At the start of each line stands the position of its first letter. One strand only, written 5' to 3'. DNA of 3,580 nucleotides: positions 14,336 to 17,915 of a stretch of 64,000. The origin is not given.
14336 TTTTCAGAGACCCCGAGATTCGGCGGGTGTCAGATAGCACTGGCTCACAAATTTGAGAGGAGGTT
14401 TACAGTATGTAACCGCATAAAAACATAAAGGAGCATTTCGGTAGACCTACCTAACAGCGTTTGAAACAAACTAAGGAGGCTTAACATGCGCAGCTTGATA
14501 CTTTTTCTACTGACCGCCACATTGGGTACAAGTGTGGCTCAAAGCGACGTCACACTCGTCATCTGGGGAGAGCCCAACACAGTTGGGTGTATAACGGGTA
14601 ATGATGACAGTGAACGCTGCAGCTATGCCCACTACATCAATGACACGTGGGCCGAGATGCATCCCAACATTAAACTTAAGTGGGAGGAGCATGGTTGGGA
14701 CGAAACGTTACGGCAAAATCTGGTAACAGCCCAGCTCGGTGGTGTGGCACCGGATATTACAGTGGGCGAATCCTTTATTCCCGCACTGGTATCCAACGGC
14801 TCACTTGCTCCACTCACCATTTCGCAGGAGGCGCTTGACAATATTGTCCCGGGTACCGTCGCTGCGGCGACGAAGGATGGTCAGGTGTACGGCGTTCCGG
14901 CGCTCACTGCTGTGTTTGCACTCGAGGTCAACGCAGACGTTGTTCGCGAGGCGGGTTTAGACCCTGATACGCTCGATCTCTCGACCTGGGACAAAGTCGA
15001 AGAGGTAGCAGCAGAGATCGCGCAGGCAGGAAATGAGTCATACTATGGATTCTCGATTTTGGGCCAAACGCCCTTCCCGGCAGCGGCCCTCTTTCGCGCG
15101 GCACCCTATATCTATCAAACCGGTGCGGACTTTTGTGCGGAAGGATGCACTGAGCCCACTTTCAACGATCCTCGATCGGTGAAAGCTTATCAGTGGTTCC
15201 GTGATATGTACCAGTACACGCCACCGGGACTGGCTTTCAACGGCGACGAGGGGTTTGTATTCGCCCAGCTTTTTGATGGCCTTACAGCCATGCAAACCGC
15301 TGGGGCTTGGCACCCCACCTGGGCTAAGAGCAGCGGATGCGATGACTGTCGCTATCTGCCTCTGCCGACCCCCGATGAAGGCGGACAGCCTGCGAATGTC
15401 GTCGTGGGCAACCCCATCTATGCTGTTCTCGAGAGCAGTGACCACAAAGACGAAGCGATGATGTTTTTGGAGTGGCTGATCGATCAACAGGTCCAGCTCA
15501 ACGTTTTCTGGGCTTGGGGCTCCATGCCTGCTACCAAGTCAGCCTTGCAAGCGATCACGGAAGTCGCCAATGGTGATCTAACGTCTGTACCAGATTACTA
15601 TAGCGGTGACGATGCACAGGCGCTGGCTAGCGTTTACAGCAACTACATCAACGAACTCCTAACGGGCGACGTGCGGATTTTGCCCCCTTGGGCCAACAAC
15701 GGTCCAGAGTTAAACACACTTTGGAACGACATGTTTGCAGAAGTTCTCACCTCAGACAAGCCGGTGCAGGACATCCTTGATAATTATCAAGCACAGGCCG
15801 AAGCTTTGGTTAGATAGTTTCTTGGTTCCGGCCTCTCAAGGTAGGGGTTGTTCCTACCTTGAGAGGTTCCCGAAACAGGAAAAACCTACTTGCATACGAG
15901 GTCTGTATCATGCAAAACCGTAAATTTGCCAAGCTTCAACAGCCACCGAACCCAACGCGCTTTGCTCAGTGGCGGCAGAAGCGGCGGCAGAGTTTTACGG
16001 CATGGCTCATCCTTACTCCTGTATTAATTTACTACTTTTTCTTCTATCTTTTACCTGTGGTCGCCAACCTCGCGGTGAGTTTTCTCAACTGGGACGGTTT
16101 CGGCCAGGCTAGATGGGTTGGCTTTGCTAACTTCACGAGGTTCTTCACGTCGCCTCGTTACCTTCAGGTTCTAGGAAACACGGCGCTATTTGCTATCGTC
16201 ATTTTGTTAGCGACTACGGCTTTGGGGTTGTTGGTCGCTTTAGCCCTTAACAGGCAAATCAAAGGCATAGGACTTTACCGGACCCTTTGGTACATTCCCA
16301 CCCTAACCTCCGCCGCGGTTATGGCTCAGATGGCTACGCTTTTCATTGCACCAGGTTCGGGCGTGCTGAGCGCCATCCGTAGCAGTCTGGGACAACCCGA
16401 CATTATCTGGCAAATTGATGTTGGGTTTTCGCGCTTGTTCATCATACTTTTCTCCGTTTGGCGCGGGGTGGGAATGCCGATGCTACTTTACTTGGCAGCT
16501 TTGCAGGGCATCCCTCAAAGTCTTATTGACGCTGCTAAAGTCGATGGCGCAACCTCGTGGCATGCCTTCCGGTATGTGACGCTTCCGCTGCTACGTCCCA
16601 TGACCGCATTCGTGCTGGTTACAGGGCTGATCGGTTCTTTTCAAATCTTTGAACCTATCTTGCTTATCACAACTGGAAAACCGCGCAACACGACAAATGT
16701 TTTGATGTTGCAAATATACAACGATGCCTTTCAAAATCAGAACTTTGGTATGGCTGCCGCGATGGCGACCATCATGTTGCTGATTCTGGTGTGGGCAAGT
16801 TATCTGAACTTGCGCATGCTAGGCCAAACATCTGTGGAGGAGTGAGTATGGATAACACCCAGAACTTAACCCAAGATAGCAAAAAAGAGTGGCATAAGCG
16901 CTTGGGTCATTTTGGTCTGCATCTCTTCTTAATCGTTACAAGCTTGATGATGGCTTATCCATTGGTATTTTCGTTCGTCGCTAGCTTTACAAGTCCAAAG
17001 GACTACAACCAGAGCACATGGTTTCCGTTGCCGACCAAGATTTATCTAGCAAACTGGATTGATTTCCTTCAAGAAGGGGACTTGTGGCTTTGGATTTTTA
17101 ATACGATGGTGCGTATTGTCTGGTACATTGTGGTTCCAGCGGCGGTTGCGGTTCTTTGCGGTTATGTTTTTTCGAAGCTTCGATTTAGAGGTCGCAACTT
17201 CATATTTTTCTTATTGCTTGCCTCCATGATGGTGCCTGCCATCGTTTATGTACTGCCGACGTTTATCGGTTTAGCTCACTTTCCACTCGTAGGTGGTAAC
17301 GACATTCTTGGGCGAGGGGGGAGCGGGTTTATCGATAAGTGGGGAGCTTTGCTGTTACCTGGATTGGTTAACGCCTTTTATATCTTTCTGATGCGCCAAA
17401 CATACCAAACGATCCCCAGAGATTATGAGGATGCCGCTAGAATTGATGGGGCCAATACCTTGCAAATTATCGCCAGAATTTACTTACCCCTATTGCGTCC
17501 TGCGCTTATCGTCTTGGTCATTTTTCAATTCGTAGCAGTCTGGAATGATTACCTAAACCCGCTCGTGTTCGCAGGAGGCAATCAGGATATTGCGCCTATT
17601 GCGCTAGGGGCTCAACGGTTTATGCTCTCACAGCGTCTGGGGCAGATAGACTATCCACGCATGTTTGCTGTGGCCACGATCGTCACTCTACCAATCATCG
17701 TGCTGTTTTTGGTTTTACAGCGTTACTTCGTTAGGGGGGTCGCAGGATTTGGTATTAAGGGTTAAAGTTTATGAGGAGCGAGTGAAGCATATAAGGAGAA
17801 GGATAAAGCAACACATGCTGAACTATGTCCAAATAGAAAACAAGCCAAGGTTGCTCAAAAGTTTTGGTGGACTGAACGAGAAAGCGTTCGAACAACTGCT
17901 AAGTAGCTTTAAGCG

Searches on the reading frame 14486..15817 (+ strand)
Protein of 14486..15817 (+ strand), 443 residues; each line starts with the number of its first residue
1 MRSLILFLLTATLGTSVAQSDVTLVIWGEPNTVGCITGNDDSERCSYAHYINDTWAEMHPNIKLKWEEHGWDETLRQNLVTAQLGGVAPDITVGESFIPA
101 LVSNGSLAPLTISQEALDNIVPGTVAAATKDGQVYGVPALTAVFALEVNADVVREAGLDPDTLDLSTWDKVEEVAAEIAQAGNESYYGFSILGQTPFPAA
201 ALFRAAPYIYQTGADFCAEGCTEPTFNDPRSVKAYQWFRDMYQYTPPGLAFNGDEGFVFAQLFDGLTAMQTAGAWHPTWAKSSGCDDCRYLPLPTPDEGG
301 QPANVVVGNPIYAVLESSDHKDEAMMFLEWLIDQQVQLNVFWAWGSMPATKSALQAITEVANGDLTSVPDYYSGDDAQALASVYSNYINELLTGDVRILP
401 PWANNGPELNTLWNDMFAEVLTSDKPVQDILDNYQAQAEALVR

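Call 28: search_protein_families(library=pfam, proteins=[window:14486-15817:+], max_evalue=0.00001)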
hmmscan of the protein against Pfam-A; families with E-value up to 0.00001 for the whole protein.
window:14486-15817:+ (443 aa): 2 families
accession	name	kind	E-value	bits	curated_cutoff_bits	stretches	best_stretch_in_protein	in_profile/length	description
PF13416.11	SBP_bac_8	-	3.2e-23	83.3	27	1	56-356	7-268/279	Bacterial extracellular solute-binding protein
PF01547.30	SBP_bac_1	-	2e-21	77.7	26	1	51-337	14-306/307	Bacterial extracellular solute-binding protein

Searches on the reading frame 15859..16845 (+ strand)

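Call 28: search_protein_families(library=pfam, proteins=[window:15859-16845:+], max_evalue=0.00001)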
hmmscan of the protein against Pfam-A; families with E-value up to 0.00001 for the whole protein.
window:15859-16845:+ (328 aa): 1 family
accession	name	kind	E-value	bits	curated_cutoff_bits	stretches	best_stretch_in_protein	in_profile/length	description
PF00528.27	BPD_transp_1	-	1.7e-13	51.1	26.4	1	122-312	4-170/184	Binding-protein-dependent transport system inner membrane component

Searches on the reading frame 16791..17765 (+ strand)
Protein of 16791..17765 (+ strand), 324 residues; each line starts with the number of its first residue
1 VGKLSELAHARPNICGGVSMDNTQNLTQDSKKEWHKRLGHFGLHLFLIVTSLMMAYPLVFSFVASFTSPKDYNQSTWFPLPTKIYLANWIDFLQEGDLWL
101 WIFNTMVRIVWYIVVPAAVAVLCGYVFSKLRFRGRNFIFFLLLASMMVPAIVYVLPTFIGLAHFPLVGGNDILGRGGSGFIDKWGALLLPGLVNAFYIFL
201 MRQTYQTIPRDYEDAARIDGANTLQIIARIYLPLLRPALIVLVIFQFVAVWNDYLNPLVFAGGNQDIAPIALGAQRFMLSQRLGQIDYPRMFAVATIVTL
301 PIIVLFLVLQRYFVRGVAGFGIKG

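Call 28: search_protein_families(library=pfam, proteins=[window:16791-17765:+], max_evalue=0.00001)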
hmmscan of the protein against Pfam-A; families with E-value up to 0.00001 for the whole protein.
window:16791-17765:+ (324 aa): 1 family
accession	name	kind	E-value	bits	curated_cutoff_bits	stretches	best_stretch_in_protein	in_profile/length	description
PF00528.27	BPD_transp_1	-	6.7e-20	72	26.4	1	121-317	2-182/184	Binding-protein-dependent transport system inner membrane component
